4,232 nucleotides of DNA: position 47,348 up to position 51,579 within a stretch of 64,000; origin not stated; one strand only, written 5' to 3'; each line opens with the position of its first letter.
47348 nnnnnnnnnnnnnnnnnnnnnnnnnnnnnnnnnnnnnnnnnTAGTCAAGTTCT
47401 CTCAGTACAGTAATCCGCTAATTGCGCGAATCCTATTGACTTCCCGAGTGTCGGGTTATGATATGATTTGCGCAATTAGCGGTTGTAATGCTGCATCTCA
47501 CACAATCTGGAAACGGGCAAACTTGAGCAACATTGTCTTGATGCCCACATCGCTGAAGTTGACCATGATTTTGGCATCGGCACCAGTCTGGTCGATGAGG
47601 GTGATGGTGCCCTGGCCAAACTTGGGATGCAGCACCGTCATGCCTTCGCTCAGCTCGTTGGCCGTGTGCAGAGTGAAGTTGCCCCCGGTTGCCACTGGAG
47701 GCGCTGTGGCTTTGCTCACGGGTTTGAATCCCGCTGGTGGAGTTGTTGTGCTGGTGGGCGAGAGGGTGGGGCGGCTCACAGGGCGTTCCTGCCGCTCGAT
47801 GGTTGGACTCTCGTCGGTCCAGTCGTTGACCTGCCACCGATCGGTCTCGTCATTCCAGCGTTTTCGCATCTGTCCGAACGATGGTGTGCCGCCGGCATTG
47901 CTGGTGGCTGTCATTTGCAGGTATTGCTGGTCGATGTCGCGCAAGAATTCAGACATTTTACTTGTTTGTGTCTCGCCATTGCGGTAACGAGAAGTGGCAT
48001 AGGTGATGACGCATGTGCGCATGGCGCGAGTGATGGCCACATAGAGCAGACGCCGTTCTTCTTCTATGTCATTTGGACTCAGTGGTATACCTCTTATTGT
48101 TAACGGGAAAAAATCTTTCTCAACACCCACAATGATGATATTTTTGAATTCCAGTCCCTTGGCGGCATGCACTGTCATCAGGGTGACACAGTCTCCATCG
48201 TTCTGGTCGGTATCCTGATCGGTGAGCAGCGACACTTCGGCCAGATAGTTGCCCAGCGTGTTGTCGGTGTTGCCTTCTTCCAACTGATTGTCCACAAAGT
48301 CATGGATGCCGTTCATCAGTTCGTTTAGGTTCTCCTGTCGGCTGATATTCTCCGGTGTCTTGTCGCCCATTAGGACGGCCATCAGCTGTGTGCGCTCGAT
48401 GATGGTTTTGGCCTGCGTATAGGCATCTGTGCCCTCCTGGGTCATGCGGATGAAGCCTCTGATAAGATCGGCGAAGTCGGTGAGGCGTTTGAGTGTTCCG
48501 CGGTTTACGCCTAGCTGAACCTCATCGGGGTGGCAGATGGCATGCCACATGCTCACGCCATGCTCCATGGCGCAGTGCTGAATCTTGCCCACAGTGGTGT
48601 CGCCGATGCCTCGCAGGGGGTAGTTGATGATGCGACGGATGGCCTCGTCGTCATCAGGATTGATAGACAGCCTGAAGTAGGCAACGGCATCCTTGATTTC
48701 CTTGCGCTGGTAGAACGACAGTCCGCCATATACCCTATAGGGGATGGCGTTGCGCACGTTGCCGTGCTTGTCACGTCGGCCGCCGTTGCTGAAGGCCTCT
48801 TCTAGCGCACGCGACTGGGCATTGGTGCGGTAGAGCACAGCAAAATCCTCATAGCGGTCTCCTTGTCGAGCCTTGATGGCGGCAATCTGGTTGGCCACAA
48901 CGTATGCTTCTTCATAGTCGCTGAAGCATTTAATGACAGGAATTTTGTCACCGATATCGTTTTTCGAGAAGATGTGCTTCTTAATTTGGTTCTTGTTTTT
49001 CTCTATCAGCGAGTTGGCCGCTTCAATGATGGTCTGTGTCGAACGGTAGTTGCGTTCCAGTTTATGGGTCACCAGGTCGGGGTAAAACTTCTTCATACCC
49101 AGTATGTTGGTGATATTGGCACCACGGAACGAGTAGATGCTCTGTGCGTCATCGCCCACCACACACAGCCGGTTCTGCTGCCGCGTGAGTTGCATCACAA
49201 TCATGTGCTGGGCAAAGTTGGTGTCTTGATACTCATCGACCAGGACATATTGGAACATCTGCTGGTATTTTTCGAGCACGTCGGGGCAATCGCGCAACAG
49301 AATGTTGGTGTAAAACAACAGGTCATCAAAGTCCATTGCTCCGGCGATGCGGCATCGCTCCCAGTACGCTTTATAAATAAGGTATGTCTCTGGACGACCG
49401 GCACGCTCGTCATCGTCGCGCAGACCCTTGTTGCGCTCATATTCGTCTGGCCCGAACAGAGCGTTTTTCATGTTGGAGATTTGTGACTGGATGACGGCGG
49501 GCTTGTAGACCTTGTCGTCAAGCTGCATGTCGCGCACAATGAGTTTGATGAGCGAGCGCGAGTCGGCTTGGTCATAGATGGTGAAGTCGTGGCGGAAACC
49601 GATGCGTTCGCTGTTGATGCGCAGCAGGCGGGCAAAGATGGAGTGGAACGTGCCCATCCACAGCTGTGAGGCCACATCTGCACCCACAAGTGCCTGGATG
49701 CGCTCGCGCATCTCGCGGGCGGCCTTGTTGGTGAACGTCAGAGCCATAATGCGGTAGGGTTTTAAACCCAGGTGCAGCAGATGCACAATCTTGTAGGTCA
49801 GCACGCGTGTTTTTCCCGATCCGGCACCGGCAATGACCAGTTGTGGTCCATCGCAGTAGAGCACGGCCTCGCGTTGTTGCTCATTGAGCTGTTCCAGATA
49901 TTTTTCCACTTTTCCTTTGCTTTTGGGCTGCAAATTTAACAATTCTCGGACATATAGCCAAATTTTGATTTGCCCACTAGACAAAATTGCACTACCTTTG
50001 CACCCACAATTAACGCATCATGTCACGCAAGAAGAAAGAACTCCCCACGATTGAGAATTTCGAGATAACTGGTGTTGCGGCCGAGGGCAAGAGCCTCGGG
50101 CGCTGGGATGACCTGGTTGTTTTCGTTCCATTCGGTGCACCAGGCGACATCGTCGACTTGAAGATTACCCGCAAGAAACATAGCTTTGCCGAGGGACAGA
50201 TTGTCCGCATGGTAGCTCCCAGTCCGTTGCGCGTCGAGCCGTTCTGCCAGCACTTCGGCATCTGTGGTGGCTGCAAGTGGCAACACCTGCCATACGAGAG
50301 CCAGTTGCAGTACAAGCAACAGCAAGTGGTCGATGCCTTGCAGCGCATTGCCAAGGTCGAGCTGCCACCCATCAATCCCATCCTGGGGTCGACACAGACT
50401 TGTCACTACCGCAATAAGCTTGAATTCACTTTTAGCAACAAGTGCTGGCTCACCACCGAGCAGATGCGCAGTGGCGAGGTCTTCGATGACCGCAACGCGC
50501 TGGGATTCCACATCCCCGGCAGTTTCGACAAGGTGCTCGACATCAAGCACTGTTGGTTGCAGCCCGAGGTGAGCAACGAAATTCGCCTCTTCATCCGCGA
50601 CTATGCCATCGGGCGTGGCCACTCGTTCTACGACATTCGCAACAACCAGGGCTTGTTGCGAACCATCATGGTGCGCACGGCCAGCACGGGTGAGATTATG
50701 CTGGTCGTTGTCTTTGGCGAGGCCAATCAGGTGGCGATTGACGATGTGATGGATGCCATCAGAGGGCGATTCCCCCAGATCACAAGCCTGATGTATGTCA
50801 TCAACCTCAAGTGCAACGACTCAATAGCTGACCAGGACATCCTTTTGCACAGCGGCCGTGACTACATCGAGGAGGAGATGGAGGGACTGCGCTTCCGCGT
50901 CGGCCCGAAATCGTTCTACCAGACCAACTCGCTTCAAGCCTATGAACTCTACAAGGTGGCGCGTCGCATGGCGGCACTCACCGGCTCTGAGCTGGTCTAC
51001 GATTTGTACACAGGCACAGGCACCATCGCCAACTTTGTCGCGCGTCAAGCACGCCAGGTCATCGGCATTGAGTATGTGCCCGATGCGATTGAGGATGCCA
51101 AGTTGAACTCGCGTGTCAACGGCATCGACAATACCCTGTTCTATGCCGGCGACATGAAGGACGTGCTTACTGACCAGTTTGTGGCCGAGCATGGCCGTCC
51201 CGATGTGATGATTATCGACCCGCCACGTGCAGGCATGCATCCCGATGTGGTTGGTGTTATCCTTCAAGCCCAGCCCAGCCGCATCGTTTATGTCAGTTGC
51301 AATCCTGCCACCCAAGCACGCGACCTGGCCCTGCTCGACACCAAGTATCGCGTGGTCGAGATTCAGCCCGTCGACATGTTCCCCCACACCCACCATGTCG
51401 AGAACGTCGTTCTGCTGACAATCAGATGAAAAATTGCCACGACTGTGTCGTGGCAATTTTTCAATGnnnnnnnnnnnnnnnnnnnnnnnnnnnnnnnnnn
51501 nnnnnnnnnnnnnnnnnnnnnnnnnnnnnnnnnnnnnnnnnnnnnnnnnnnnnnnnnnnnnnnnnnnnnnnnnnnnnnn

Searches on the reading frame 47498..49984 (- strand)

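Call 62: search_protein_families(library=pfam, proteins=[window:47498-49984:-], max_evalue=0.0001)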
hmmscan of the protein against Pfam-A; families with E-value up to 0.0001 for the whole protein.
window:47498-49984:- (828 aa): 8 families
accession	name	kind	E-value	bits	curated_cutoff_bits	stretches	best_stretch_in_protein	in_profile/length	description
PF00580.27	UvrD-helicase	-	9.1e-84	281.8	23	1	33-301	1-270/271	UvrD/REP helicase N-terminal domain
PF13361.12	UvrD_C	-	3.8e-68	230.9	25.6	1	308-664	2-349/350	UvrD-like helicase C-terminal domain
PF13245.12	AAA_19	-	2.5e-21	76.7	25.1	1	37-287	1-134/134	AAA domain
PF13604.12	AAA_30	-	3.9e-09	36.9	27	0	32-98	1-68/191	AAA domain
PF13538.12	UvrD_C_2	-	5.7e-09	36.1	27.4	1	601-660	3-51/52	UvrD-like helicase C-terminal domain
PF21196.3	PcrA_UvrD_tudor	-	1.4e-08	34.9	23.9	1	781-823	2-44/48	PcrA/UvrD tudor domain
PF01443.25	Viral_helicase1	-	2.5e-08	34.5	21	0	243-389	59-201/228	Viral superfamily 1 RNA helicase core domain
PF13087.12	AAA_12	-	4.3e-05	23.6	27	0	554-660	93-190/195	AAA domain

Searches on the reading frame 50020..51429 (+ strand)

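Call 62: search_protein_families(library=pfam, proteins=[window:50020-51429:+], max_evalue=0.0001)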
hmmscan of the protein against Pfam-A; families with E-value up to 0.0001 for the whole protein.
window:50020-51429:+ (469 aa): 5 families
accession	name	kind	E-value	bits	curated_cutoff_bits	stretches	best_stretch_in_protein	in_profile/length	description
PF05958.17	tRNA_U5-meth_tr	-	1.1e-20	74.5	23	1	279-467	155-355/357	tRNA (Uracil-5-)-methyltransferase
PF13847.12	Methyltransf_31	-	5.3e-10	39.6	27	1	325-400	6-81/145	Methyltransferase domain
PF01938.26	TRAM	-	3.6e-07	30.4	21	1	16-62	12-61/61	TRAM domain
PF02475.24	TRM5-TYW2_MTfase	-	6e-07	30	28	1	288-386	6-102/164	TRM5/TYW2 methyltransferase domain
PF09445.16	Methyltransf_15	-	3.3e-05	23.9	22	1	325-406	3-84/165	RNA cap guanine-N2 methyltransferase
